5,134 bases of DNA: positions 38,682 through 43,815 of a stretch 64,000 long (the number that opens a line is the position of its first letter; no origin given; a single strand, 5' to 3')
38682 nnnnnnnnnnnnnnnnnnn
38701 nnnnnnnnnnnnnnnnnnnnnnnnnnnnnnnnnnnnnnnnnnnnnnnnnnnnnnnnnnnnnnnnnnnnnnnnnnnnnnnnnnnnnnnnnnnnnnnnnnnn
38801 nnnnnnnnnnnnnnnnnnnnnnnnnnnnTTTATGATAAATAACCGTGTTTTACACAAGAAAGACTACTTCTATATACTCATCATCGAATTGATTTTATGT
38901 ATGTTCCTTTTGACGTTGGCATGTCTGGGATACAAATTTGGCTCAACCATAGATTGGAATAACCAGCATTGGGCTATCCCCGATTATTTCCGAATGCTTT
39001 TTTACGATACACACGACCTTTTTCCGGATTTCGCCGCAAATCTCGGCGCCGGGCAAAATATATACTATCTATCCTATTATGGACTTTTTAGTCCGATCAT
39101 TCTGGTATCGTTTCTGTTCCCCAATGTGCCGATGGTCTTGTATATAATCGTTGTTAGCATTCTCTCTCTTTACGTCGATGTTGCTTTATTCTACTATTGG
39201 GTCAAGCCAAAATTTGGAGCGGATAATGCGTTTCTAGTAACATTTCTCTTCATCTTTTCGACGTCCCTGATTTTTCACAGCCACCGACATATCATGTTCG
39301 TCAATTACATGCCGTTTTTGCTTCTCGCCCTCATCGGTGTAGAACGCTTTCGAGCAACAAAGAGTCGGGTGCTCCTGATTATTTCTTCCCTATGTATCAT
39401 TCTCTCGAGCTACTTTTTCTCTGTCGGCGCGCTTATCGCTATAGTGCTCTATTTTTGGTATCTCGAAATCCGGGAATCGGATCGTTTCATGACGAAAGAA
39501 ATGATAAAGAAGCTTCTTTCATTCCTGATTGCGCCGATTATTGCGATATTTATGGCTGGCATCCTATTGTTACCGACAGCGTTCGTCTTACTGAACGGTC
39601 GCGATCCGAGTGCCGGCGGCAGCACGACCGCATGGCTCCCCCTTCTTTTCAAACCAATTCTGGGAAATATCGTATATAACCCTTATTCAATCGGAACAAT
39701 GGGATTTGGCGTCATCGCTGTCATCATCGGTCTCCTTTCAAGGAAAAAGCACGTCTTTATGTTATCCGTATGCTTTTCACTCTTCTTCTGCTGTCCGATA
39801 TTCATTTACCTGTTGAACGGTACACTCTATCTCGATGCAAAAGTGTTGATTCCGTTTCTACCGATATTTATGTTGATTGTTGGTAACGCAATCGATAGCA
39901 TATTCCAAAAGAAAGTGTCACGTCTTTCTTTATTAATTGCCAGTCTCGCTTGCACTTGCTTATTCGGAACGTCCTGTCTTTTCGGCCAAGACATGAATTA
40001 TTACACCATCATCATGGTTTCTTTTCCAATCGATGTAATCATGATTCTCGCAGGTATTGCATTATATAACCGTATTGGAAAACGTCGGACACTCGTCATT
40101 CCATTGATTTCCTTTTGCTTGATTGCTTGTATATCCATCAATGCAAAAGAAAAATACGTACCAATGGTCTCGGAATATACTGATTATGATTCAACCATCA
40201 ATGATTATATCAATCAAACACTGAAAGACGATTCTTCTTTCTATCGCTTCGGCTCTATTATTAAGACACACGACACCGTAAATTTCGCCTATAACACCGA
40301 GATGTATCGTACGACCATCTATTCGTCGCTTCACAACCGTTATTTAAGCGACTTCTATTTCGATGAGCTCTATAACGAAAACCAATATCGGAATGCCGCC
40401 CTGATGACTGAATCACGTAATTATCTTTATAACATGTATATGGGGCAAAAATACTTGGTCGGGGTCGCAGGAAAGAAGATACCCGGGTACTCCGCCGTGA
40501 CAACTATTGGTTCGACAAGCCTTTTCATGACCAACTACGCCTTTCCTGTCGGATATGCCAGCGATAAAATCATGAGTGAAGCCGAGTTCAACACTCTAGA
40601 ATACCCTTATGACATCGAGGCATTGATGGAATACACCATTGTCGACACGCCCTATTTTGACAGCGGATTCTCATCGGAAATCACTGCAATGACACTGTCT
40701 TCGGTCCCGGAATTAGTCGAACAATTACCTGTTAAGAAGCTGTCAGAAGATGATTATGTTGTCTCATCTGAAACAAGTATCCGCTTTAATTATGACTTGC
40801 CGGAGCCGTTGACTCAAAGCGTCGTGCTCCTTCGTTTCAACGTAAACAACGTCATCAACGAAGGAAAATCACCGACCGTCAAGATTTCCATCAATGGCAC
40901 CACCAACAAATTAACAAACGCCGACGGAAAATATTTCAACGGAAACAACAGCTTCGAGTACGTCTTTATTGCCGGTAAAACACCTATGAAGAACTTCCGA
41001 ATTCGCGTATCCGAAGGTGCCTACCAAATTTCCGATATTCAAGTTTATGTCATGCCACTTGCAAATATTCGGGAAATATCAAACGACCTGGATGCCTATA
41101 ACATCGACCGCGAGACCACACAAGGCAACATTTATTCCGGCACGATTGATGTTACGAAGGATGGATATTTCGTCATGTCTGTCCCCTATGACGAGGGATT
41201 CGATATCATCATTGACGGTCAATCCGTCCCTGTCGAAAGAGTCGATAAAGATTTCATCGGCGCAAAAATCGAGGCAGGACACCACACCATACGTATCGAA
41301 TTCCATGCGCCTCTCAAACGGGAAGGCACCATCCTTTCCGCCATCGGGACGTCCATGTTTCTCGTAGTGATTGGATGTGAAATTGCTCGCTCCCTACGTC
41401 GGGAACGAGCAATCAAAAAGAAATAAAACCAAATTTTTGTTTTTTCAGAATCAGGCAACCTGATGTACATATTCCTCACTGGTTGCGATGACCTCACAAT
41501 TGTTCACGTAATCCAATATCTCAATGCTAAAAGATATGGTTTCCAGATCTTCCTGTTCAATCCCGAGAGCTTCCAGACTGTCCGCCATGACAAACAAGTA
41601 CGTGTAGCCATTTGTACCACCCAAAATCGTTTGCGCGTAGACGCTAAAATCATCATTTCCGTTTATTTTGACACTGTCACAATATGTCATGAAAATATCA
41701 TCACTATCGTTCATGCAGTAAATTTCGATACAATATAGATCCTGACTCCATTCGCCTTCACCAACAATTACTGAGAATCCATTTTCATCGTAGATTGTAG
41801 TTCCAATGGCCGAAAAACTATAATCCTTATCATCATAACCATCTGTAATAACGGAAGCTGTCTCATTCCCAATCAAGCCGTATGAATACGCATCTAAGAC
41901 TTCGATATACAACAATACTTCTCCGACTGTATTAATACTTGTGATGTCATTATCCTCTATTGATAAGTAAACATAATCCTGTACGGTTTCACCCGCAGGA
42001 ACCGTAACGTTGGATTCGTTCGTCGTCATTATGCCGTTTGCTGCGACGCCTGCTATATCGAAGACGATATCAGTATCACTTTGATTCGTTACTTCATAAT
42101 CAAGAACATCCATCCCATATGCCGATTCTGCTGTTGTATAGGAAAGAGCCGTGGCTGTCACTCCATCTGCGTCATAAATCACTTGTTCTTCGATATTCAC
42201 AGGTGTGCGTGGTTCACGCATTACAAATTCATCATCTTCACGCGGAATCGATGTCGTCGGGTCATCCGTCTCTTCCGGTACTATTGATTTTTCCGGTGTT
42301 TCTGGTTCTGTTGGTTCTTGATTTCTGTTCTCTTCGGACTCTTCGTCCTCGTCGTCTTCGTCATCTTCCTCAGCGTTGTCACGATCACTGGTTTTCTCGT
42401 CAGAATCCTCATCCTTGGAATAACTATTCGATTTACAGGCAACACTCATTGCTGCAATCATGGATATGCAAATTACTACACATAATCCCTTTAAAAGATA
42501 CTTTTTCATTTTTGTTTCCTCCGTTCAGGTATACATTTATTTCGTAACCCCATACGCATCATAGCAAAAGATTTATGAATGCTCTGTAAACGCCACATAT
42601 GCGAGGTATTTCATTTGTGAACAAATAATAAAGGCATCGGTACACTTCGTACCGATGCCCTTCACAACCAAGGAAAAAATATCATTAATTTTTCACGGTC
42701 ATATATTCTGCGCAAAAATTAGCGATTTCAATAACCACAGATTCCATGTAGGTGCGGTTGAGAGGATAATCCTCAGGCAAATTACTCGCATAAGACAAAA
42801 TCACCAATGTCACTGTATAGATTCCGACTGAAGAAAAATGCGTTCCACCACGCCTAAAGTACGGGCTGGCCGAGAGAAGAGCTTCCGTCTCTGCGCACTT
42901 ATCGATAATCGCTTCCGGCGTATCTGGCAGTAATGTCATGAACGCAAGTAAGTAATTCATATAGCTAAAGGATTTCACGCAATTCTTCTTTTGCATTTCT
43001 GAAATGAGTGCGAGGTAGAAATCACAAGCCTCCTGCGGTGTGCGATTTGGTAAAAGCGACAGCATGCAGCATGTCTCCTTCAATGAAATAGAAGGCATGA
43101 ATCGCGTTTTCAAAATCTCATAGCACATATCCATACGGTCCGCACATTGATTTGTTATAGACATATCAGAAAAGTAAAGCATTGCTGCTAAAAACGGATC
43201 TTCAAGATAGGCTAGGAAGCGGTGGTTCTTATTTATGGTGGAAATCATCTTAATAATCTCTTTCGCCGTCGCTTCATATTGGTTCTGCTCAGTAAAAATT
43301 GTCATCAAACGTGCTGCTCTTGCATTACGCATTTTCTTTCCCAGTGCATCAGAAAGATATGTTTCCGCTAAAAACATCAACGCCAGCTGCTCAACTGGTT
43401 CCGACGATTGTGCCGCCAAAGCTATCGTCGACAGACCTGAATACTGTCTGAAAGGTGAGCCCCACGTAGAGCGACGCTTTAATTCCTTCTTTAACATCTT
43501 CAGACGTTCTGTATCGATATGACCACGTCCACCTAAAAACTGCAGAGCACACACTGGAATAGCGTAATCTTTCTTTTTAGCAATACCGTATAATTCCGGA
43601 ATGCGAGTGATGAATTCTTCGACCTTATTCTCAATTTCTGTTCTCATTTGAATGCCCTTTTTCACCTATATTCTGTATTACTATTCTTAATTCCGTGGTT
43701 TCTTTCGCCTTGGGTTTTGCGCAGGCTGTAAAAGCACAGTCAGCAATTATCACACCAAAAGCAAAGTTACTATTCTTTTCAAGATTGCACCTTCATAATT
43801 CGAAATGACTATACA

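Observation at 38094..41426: Translationally coupled PIG-L deacetylase + YfhO glycosyltransferase pair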

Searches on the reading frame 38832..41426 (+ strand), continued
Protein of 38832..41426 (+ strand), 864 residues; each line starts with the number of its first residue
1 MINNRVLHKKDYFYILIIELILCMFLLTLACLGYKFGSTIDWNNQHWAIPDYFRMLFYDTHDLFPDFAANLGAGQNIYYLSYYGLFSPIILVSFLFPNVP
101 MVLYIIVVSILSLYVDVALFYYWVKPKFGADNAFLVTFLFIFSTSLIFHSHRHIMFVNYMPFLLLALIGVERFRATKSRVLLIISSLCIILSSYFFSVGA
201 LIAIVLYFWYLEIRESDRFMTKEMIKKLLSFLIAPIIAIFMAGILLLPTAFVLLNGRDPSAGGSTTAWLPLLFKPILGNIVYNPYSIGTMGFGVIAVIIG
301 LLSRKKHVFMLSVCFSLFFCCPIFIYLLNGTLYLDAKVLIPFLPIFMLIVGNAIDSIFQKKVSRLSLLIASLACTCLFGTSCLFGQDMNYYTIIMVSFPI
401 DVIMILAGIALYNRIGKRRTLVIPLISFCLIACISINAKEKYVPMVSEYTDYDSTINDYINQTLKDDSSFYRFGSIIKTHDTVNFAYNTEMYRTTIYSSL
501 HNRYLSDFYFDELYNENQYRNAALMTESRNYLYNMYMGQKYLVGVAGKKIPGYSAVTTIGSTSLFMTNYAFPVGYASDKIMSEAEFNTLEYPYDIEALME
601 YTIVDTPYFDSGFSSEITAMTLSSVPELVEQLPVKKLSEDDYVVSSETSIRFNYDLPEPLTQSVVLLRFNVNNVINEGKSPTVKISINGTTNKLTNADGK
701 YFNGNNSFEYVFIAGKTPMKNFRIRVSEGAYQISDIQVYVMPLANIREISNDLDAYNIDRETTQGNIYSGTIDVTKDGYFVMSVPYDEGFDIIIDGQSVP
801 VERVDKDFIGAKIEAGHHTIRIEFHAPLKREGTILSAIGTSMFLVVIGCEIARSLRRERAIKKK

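Call 64: find_encoding_contigs(protein=P0130, flank=5000, max_places=1)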
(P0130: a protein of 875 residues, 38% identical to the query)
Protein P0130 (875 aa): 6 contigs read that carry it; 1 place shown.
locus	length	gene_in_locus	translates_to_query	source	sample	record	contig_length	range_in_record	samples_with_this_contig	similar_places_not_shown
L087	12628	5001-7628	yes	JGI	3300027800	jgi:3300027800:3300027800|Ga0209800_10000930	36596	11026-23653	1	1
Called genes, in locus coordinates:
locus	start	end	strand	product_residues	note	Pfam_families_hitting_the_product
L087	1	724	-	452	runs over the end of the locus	PF05167:DUF711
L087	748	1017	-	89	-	PF01842:ACT (weak), PF13291:ACT_4 (weak), PF13740:ACT_6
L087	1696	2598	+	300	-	PF00781:DAGK_cat, PF19279:YegS_C (weak)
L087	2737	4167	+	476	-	-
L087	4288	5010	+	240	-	PF02585:PIG-L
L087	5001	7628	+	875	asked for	PF09586:YfhO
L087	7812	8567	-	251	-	PF02353:CMAS (weak), PF13489:Methyltransf_23 (weak), PF05175:MTS (weak), PF09445:Methyltransf_15 (weak), PF13847:Methyltransf_31, PF08241:Methyltransf_11, PF08242:Methyltransf_12, PF13649:Methyltransf_25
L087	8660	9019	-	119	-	PF04237:YjbR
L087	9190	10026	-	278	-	PF01061:ABC2_membrane, PF12698:ABC2_membrane_3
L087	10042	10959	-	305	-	PF02463:SMC_N (weak), PF00005:ABC_tran, PF13304:AAA_21 (weak)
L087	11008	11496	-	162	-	PF13673:Acetyltransf_10, PF00583:Acetyltransf_1, PF13508:Acetyltransf_7, PF08445:FR47 (weak)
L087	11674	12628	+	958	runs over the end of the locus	-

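Call 86: predict_structure(alignment_id=A3)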
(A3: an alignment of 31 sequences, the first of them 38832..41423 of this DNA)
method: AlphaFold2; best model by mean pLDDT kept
length: 864 residues; sequences in the alignment: 31
mean_pLDDT: 85.4   pTM: 0.87
mean pLDDT of the five models: 85.4, 84.0, 83.8, 83.0, 80.5
residues with pLDDT >= 90: 373; 70-90: 400; 50-70: 73; < 50: 18
segments of 3 or more residues with pLDDT < 50: 1-4, 259-265, 627-631
pLDDT, mean of each block of 10 residues (from residue 1): 66 96 85 71 78 86 83 85 82 90 87 94 94 95 73 62 96 92 96 87 96 85 88 96 92 67 56 83 85 92 94 94 88 83 95 93 88 85 63 81 89 89 89 79 64 78 83 81 72 73 82 74 71 92 87 88 91 94 93 93 84 92 60 58 82 89 92 76 89 81 83 87 89 90 87 92 88 96 92 97 94 97 94 97 96 91 84
secondary structure, 60 per line:
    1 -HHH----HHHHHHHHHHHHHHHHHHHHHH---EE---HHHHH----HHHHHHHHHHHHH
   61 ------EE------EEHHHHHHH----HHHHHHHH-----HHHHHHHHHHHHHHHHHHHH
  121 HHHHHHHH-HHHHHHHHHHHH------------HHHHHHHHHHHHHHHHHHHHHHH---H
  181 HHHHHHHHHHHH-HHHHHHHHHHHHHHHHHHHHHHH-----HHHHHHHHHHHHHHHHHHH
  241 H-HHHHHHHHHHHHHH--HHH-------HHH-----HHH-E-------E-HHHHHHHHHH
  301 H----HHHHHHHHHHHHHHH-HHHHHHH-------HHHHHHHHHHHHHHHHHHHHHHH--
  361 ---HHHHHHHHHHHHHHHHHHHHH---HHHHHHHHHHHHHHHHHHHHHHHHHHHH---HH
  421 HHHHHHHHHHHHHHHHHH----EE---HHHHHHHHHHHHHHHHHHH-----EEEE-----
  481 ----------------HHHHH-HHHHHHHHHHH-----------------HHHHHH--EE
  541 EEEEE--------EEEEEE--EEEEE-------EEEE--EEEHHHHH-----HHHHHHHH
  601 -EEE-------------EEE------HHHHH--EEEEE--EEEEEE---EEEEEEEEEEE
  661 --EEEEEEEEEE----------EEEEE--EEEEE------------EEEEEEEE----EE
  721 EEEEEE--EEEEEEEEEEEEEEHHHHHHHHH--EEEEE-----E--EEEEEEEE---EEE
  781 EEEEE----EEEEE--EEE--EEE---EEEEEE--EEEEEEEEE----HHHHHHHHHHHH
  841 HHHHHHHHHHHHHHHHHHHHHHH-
elements in order (helices of 4 or more, strands of 3 or more residues): H9-30 H39-43 H48-60 H77-83 H88-95 H101-128 H130-141 H154-176 H180-192 H194-216 H222-241 H243-256 H291-301 H306-320 H322-328 H336-358 H364-384 H388-415 H419-438 H448-466 E472-475 H497-501 H503-513 H531-536 E539-545 E554-559 E562-566 E574-577 E580-582 H583-587 H593-600 E602-604 E618-620 H627-631 E634-638 E641-646 E650-660 E663-672 E683-687 E690-694 E707-714 E719-726 E729-742 H743-751 E754-758 E767-774 E778-785 E790-794 E797-799 E802-804 E808-813 E816-824 H829-863

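Call 88: fold_search(model_id=the predicted structure, library=pdb)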
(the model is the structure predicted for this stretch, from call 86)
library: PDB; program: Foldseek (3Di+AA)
matches with E <= 10: 893; with E <= 0.001: 12
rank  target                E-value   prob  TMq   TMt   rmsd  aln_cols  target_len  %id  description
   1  6w98_A                8.1e-09  1.00  0.49  0.34  16.3      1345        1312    9  Single-Particle Cryo-EM Structure of Arabinofuranosyltransferase AftD from Mycobacteria (released 2020-05-13)
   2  6wby                  8.8e-09  1.00  0.47  0.35  15.4      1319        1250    9  Single-Particle Cryo-EM Structure of Arabinofuranosyltransferase AftD from Mycobacteria, Mutant R1389S Class 2 (released 2020-05-13)
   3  6wbx                  6.9e-08  1.00  0.35  0.26  24.2      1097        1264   10  Single-Particle Cryo-EM Structure of Arabinofuranosyltransferase AftD from Mycobacteria, Mutant R1389S Class 1 (released 2020-05-13)
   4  7e9s_A                1.1e-05  1.00  0.32  0.32  18.8       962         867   12  Archaeal oligosaccharyltransferase AglB from Archaeoglobus fulgidus in complex with an inhibitory peptide and a dolich (released 2021-09-08)
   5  7bx8_A                1.9e-05  1.00  0.30  0.26  16.2       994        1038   10  Mycobacterium smegmatis arabinosyltransferase complex EmbB2-AcpM2 in symmetric "resting state" (released 2020-05-27)
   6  5f15                  2.4e-05  1.00  0.30  0.43  11.0       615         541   11  Crystal Structure of ArnT from Cupriavidus metallidurans bound to Undecaprenyl phosphate (released 2016-02-17)
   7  3wak                  3.4e-05  1.00  0.30  0.30  19.2       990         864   10  Crystal structure of the Archaeoglobus fulgidus oligosaccharyltransferase (O29867_ARCFU) in the apo form (released 2013-10-30)
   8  5ezm                  1.7e-04  1.00  0.33  0.48  10.0       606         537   12  Crystal Structure of ArnT from Cupriavidus metallidurans in the apo state (released 2016-02-17)
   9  3waj                  1.7e-04  1.00  0.27  0.29  18.8       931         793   12  Crystal structure of the Archaeoglobus fulgidus oligosaccharyltransferase (O29867_ARCFU) complex with Zn and sulfate (released 2013-10-30)
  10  6gxc_A                3.6e-04  1.00  0.35  0.41  14.8       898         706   11  Bacterial oligosaccharyltransferase PglB in complex with an inhibitory peptide and a reactive lipid-linked oligosaccha (released 2018-11-14)
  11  8age_A                8.0e-04  1.00  0.33  0.41  13.5       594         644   10  Structure of yeast oligosaccharylransferase complex with acceptor peptide bound (released 2022-12-07)
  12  9s6t_A                9.9e-04  1.00  0.26  0.42  15.2       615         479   13  Ternary cryo-EM structure of chicken ALG12 with Dol25-PP-GlcNAc2Man7, Dol25-P-Man, and Fab (released 2026-03-18)
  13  9n9j_I                1.3e-03  1.00  0.32  0.39  14.3       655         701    9  Structure of a GRP94 folding intermediate engaged with a CCDC134- and FKBP11-bound secretory translocon (released 2025-11-19)
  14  8b6l_I                1.6e-03  1.00  0.34  0.41  11.9       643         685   10  Subtomogram average of the human Sec61-TRAP-OSTA-translocon (released 2022-12-07)
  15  8if8_C                1.7e-03  1.00  0.31  0.41  11.8       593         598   13  Arabinosyltransferase AftA (released 2023-05-31)
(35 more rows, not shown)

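Call 91: list_cluster_members(proteins=[P0155, P0001, P0129])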
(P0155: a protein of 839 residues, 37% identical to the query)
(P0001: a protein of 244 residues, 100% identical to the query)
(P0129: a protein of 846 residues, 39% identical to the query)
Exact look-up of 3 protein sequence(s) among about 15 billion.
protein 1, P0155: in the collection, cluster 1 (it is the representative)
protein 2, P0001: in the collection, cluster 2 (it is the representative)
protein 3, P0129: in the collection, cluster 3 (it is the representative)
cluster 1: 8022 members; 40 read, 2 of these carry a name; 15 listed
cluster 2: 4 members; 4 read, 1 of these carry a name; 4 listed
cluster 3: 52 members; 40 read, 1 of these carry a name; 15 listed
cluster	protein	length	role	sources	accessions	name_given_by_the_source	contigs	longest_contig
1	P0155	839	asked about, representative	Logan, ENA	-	-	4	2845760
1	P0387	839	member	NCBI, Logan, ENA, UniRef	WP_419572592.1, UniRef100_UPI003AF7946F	YfhO family protein [Ruminococcus sp.] | YfhO family protein n=1 Tax=Ruminococcus sp. TaxID=41978 RepID=UPI003AF7946F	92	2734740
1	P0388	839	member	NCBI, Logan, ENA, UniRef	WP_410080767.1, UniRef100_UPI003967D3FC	YfhO family protein [Ruminococcus sp.] | YfhO family protein n=1 Tax=Ruminococcus sp. TaxID=41978 RepID=UPI003967D3FC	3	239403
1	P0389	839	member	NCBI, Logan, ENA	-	-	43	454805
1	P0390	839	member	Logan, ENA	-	-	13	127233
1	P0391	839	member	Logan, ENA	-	-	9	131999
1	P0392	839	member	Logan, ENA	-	-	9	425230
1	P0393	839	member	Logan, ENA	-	-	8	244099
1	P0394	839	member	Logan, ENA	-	-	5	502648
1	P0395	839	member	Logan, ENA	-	-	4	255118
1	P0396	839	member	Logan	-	-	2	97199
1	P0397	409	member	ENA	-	-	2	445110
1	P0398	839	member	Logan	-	-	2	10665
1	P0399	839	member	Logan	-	-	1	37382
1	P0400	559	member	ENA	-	-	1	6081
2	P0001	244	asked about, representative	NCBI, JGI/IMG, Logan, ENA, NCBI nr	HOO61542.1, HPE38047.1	MAG TPA: PIG-L family deacetylase [Bacillota bacterium] | PIG-L family deacetylase [Bacillota bacterium]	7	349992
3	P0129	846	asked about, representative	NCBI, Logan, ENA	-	-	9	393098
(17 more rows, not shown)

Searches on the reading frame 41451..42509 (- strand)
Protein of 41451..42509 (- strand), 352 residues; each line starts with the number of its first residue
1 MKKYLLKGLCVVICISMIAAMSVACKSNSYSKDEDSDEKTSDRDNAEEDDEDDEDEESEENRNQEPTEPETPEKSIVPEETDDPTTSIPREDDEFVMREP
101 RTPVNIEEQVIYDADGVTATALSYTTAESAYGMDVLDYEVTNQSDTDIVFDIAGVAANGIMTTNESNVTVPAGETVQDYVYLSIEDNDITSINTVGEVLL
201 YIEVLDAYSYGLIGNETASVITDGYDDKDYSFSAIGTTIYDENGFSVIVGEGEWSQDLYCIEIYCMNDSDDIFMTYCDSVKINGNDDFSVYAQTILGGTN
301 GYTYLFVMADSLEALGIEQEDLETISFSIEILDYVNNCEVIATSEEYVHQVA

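Call 8: search_protein_families(library=pfam, proteins=[window:41451-42509:-], max_evalue=0.001)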
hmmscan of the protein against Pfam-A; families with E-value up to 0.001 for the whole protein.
window:41451-42509:- (352 aa): 1 family
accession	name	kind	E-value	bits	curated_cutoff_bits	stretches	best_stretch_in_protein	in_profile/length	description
PF14851.11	FAM176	-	0.0004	20.7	31.5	1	6-71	27-93/152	FAM176 family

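Call 72: search_protein_families(library=ncbifam, proteins=[window:41451-42509:-], max_evalue=0.001)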
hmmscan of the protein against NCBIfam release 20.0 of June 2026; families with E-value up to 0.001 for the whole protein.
window:41451-42509:- (352 aa): 0 families

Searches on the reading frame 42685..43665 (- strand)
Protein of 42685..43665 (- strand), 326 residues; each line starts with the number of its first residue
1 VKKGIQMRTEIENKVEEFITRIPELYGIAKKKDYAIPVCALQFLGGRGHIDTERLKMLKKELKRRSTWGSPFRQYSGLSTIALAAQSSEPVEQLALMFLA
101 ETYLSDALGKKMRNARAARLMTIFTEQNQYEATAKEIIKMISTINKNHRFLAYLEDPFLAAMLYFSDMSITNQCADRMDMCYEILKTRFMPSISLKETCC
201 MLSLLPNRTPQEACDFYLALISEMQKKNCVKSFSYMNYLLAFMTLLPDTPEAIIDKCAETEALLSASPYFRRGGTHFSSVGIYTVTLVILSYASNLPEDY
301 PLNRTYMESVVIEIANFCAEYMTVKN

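Call 8: search_protein_families(library=pfam, proteins=[window:42685-43665:-], max_evalue=0.001)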
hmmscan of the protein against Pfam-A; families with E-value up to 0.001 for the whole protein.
window:42685-43665:- (326 aa): 1 family
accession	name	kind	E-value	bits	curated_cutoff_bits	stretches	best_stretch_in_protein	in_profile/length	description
PF13170.11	DUF4003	-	7.2e-22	78.7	28.1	1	32-295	13-275/296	Protein of unknown function (DUF4003)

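Call 72: search_protein_families(library=ncbifam, proteins=[window:42685-43665:-], max_evalue=0.001)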
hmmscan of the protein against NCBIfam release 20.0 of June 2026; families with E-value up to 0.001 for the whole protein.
window:42685-43665:- (326 aa): 0 families
